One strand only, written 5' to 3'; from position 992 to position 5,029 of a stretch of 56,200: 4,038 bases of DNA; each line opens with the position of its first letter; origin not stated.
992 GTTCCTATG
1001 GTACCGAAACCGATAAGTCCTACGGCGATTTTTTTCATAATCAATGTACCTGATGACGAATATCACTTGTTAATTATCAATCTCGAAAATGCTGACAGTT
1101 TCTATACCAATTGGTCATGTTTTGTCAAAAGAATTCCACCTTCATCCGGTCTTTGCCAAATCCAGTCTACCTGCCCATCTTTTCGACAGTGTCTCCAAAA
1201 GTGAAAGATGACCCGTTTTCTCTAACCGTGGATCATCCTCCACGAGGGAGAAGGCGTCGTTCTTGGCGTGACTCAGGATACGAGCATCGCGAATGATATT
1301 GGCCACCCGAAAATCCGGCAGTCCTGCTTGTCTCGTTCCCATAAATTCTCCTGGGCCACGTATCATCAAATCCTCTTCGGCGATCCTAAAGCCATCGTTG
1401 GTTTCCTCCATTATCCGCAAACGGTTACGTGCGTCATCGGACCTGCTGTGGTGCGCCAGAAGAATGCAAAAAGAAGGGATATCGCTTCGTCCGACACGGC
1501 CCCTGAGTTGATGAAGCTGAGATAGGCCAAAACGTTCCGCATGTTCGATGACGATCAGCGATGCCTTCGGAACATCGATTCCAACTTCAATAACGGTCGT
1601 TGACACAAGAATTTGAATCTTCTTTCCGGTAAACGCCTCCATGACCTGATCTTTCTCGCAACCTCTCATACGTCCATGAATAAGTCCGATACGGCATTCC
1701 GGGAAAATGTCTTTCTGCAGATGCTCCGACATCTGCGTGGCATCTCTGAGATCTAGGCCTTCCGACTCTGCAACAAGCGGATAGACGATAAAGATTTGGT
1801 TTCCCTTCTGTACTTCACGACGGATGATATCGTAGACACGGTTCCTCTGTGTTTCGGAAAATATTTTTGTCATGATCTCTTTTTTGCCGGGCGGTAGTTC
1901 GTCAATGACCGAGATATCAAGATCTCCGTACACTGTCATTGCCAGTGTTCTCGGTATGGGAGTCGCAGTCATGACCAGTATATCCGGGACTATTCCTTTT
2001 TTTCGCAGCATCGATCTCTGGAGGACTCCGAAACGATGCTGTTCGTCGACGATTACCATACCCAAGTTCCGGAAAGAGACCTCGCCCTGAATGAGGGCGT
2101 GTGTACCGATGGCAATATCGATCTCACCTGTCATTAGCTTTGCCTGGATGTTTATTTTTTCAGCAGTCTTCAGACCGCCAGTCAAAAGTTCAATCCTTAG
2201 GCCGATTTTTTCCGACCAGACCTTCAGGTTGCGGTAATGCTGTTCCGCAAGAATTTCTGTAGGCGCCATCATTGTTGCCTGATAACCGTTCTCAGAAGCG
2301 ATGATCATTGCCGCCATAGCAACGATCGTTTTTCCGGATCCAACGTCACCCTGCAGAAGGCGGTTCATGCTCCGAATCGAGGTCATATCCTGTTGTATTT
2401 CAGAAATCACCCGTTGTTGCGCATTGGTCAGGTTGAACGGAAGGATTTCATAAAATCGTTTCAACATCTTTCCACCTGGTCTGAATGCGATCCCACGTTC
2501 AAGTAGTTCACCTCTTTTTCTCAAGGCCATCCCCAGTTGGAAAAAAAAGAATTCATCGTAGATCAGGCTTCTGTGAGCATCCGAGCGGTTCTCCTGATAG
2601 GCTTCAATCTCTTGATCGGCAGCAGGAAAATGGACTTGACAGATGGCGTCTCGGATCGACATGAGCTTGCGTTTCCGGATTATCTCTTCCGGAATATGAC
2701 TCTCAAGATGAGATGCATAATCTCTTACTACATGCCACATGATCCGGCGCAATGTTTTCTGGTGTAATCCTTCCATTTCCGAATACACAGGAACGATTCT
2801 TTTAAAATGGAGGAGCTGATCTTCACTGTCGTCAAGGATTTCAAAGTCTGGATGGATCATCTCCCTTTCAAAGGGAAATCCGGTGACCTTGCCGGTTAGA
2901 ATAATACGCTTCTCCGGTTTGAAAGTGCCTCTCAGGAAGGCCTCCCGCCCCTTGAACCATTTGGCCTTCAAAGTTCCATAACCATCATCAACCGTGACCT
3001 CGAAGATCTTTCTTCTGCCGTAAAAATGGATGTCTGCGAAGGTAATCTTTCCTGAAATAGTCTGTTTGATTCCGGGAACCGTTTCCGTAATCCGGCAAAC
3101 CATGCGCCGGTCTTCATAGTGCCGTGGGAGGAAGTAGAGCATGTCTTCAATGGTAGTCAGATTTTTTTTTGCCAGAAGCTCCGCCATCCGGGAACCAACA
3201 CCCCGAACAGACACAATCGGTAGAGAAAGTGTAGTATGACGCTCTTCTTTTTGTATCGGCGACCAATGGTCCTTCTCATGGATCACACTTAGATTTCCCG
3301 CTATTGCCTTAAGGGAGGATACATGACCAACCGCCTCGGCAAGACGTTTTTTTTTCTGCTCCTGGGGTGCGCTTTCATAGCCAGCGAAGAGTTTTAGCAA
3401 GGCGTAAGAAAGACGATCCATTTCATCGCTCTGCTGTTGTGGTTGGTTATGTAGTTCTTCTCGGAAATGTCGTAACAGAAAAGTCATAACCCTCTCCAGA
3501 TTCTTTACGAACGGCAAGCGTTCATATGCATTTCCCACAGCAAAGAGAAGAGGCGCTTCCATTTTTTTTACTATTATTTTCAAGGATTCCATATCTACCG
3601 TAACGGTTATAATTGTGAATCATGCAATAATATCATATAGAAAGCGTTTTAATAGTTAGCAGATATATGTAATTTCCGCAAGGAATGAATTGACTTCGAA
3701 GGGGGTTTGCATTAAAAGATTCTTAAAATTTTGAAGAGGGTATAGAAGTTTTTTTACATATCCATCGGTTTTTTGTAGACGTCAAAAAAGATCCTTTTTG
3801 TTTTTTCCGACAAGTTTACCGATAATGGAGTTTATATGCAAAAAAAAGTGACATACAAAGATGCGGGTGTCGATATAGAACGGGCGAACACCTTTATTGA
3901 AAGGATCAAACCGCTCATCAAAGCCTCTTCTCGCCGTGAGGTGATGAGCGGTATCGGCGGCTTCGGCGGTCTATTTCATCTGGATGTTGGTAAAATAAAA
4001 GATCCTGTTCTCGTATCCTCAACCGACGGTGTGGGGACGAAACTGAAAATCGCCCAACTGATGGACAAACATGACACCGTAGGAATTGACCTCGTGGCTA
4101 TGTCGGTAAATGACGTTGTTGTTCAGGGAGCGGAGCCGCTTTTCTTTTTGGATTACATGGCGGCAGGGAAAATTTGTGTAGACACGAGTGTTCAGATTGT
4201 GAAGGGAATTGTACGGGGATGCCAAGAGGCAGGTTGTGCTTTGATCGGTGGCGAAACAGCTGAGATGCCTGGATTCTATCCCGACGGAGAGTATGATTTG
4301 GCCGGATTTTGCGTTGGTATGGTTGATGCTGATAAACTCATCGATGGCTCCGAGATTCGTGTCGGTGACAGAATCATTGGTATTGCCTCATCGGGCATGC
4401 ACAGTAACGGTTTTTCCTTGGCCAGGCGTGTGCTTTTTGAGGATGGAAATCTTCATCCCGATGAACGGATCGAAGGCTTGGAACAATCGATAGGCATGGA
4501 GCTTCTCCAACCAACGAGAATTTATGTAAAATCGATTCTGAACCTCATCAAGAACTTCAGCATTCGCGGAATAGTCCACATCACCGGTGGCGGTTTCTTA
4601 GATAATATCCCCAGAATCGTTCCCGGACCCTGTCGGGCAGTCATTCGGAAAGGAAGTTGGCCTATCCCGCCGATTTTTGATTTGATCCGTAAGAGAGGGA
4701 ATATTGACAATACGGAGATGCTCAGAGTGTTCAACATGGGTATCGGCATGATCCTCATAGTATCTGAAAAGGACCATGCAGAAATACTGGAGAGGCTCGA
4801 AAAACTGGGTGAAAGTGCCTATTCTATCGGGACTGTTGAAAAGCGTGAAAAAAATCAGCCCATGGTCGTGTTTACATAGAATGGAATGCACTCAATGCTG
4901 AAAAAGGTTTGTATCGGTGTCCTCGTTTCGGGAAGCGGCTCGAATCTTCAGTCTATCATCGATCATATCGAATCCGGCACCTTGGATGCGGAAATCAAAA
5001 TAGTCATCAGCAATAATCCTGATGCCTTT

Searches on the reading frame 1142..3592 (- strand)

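Call 46: search_protein_families(library=pfam, proteins=[window:1142-3592:-], max_evalue=0.00001)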
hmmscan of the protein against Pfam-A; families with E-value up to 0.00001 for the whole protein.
window:1142-3592:- (816 aa): 6 families
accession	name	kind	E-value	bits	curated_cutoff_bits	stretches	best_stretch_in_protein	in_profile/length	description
PF17191.10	RecG_wedge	-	2.6e-26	92.6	23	1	127-286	3-156/162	RecG wedge domain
PF00270.35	DEAD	-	4.8e-25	88.7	26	1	389-551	1-165/167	DEAD/DEAH box helicase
PF00271.37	Helicase_C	-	7.4e-21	74.9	23.5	1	585-703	5-109/110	Helicase conserved C-terminal domain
PF19833.4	RecG_dom3_C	-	3.3e-16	59.5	26.8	1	731-802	1-73/87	ATP-dependent DNA helicase RecG, domain 3, C-terminal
PF04851.21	ResIII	-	1.5e-10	41.7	22.5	1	387-545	3-162/164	Type III restriction enzyme, res subunit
PF01336.31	tRNA_anti-codon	-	5.1e-09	36.4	27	1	178-253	2-75/75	OB-fold nucleic acid binding domain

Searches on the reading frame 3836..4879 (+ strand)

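Call 46: search_protein_families(library=pfam, proteins=[window:3836-4879:+], max_evalue=0.00001)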
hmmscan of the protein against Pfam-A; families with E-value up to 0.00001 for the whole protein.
window:3836-4879:+ (347 aa): 2 families
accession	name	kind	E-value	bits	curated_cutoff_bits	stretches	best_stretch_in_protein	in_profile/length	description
PF02769.27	AIRS_C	-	5.5e-33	114.8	23.1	1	175-341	1-152/156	AIR synthase related protein, C-terminal domain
PF00586.29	AIRS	-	2.1e-24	86.6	24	1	57-163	13-112/112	AIR synthase related protein, N-terminal domain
